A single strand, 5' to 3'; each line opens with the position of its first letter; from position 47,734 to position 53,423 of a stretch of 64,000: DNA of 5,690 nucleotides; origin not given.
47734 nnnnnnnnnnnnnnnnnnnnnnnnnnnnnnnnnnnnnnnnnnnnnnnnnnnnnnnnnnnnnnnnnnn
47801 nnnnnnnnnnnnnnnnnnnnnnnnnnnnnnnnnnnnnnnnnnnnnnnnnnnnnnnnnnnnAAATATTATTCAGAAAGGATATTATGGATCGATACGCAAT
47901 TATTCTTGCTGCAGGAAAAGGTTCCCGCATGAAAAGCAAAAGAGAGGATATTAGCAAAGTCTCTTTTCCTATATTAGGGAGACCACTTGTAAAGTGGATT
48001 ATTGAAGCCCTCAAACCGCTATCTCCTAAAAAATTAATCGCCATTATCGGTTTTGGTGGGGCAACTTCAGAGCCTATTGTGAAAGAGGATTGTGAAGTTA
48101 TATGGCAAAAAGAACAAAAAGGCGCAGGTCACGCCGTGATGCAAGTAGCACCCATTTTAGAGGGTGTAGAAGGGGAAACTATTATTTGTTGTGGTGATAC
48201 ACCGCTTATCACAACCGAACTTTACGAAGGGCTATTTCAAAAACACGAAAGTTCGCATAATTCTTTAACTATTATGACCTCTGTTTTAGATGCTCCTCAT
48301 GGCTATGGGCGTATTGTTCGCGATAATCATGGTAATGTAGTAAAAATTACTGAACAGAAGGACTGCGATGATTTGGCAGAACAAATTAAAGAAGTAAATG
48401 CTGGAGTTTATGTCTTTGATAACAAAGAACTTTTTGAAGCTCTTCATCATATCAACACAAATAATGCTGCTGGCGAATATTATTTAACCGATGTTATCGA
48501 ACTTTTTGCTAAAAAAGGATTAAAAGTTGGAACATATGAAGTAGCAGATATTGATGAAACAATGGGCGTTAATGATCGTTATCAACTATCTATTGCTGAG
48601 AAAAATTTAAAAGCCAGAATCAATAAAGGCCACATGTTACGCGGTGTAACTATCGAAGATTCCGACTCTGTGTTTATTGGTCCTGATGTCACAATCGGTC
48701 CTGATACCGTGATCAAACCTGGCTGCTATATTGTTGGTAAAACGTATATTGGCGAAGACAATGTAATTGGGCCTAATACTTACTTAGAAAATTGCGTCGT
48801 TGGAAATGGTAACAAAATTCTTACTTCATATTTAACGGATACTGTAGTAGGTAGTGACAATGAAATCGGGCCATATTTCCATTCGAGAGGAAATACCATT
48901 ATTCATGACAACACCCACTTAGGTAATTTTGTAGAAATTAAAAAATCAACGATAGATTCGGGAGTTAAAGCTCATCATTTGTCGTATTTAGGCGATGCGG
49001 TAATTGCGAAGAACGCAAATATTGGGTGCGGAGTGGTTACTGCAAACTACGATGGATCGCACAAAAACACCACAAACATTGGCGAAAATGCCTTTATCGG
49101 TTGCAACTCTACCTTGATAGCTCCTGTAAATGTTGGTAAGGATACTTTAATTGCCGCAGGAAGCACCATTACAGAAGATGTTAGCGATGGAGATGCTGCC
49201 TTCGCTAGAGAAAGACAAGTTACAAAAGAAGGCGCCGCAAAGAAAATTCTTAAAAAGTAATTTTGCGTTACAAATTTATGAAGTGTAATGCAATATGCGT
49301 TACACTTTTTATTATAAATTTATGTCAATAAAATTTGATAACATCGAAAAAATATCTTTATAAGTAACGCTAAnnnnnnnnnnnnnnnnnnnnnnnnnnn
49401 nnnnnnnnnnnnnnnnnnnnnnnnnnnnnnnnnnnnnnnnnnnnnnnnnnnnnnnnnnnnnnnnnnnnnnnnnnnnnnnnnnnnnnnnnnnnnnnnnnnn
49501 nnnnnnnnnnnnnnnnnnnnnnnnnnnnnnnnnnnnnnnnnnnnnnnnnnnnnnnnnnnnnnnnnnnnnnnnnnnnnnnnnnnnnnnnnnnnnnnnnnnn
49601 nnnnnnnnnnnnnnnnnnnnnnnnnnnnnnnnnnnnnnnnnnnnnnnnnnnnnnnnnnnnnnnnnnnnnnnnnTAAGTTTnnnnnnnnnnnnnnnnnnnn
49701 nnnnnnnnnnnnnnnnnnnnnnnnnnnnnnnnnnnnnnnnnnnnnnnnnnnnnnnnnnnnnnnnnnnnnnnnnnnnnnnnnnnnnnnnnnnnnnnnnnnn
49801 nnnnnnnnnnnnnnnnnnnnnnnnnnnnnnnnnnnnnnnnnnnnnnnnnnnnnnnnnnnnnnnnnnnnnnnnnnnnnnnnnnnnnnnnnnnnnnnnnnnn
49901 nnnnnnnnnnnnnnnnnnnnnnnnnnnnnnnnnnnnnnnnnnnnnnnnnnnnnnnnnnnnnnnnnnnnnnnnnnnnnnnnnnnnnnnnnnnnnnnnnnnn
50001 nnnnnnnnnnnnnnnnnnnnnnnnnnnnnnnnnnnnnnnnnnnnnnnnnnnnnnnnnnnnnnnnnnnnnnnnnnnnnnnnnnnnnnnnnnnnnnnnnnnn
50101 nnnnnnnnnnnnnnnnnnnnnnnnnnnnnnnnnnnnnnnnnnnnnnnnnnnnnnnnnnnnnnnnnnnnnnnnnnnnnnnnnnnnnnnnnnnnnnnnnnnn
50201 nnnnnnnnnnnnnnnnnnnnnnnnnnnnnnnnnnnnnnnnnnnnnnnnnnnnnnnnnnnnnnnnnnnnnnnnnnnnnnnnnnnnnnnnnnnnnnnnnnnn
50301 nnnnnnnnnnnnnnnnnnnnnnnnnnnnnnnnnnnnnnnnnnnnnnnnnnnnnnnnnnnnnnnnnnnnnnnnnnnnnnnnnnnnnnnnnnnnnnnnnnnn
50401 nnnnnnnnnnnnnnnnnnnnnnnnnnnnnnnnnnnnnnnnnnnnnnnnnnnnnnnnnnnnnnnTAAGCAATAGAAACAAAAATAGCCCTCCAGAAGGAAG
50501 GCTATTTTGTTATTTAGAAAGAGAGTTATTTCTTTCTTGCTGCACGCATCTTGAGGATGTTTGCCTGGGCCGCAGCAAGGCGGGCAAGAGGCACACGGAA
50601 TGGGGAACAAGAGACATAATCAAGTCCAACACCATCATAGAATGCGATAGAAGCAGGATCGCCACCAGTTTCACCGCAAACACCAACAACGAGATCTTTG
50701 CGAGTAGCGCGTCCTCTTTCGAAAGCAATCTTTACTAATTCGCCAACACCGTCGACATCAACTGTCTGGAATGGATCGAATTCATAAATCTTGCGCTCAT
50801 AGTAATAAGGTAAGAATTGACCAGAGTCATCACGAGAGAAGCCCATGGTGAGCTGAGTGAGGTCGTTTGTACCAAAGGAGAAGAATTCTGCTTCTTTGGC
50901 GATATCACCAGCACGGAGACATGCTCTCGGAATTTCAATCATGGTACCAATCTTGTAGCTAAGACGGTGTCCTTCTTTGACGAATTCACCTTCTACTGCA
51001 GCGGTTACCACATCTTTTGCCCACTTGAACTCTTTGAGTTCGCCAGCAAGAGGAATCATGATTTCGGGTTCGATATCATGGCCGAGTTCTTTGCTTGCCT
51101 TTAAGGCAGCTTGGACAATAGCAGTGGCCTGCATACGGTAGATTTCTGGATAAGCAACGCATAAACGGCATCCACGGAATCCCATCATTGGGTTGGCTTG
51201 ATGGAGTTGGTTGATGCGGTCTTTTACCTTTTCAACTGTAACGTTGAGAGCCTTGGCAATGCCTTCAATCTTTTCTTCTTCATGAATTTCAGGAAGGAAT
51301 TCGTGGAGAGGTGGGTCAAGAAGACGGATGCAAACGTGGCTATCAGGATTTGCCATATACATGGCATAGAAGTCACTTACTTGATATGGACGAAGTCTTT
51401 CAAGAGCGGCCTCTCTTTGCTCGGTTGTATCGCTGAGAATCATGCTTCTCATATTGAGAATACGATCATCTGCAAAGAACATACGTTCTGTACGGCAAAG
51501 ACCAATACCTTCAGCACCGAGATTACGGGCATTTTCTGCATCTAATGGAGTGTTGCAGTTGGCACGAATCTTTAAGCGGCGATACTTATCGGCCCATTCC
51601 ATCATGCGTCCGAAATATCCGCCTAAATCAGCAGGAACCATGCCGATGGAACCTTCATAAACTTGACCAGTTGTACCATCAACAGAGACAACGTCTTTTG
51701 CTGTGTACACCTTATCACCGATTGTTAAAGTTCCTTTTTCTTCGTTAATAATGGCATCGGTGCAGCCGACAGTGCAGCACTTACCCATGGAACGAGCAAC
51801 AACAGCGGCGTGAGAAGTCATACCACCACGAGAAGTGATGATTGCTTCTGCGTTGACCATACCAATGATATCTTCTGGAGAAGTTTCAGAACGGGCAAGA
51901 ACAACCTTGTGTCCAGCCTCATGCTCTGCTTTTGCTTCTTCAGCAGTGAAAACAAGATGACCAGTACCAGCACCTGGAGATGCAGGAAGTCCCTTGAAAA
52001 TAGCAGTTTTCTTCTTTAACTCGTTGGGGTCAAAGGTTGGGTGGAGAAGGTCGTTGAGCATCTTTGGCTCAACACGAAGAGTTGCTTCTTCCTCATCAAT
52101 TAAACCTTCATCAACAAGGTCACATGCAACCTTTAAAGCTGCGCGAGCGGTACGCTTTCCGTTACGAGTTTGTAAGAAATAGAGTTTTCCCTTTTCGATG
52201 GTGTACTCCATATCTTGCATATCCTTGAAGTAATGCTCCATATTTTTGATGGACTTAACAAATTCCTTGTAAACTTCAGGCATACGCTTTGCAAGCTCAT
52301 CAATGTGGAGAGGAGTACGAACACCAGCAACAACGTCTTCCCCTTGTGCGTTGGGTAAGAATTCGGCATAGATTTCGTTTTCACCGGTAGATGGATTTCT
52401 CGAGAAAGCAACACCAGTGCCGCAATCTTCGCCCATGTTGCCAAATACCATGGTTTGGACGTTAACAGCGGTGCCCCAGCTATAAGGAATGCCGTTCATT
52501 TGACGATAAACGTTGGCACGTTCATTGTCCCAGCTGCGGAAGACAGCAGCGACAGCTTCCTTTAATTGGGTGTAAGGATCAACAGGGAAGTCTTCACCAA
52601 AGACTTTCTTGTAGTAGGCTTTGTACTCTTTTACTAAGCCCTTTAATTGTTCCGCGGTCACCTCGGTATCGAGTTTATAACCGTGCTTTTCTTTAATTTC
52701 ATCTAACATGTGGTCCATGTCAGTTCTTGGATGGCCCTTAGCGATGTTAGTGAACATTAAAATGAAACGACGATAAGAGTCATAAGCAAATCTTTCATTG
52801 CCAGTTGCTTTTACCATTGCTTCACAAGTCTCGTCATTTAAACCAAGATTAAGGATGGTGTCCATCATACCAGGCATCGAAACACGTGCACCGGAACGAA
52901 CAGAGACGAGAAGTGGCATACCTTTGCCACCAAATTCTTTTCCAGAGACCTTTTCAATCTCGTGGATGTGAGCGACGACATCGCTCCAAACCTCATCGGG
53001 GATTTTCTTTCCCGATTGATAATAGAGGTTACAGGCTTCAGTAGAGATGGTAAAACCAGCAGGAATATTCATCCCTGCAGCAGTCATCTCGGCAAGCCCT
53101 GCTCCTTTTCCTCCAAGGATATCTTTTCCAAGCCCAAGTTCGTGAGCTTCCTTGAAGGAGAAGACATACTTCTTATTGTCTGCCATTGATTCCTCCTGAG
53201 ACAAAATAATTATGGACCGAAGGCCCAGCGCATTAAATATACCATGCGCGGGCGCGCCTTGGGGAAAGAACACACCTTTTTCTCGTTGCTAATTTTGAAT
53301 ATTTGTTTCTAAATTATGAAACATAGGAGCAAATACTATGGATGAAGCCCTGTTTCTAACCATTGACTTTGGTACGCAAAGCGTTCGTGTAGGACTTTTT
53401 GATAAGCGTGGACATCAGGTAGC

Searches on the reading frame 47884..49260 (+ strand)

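Call 88: search_protein_families(library=pfam, proteins=[window:47884-49260:+], max_evalue=0.00001)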
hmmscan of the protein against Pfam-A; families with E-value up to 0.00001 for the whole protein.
window:47884-49260:+ (458 aa): 5 families
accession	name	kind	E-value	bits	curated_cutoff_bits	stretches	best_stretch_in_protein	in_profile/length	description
PF00132.30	Hexapep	-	8.4e-26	89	27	1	397-430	2-35/36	Bacterial transferase hexapeptide (six repeats)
PF00483.29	NTP_transferase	-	1.7e-14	54.5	21.2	1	5-213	2-214/245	Nucleotidyl transferase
PF12804.13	NTP_transf_3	-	2.1e-14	54.5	27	1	5-132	1-122/160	MobA-like NTP transferase domain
PF25084.1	LbH_EIF2B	-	3.5e-10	40.3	54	0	263-321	4-62/105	EIF2B subunit epsilon LbH domain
PF14602.12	Hexapep_2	-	2.3e-06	27.7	27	1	399-430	4-33/34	Hexapeptide repeat of succinyl-transferase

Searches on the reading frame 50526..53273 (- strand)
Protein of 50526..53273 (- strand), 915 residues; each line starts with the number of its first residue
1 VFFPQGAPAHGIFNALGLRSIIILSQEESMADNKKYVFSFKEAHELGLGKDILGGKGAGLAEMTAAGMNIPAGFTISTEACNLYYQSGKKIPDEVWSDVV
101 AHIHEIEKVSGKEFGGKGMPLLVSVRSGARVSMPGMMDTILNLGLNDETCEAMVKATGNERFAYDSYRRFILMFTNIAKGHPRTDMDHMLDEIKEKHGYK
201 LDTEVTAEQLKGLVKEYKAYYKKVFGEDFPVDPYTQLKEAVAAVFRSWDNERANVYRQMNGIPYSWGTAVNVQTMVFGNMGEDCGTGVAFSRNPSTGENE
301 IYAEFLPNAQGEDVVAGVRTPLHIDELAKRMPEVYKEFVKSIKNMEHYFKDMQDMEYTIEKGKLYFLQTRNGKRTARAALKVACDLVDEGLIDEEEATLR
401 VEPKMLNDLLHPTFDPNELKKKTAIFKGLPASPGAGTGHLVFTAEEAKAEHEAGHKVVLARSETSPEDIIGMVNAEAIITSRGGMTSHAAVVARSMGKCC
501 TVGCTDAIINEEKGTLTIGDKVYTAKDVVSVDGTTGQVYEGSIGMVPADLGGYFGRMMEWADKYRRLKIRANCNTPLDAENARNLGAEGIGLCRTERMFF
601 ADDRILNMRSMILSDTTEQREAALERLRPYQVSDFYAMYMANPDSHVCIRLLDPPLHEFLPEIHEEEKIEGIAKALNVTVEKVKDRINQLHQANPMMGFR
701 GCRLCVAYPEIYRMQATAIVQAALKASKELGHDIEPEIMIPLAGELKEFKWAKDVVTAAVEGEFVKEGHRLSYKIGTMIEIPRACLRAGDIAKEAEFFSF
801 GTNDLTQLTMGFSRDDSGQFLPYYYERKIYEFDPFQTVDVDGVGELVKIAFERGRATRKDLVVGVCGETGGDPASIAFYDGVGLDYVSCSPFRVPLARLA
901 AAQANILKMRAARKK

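Call 48: search_protein_families(library=pfam, proteins=[window:50526-53273:-], max_evalue=0.00001)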
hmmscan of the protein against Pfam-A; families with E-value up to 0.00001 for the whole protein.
window:50526-53273:- (915 aa): 3 families
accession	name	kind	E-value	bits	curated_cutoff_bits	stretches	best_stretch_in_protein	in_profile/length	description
PF02896.24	PEP-utilizers_C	-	2.3e-72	244.1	22.8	1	553-905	6-292/293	PEP-utilising enzyme, PEP-binding domain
PF01326.24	PPDK_N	-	5.1e-50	171.1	27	2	51-323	2-219/328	Pyruvate phosphate dikinase, AMP/ATP-binding domain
PF00391.29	PEP-utilizers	-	2.9e-21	75.3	23.1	1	456-536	4-72/72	PEP-utilising enzyme, mobile domain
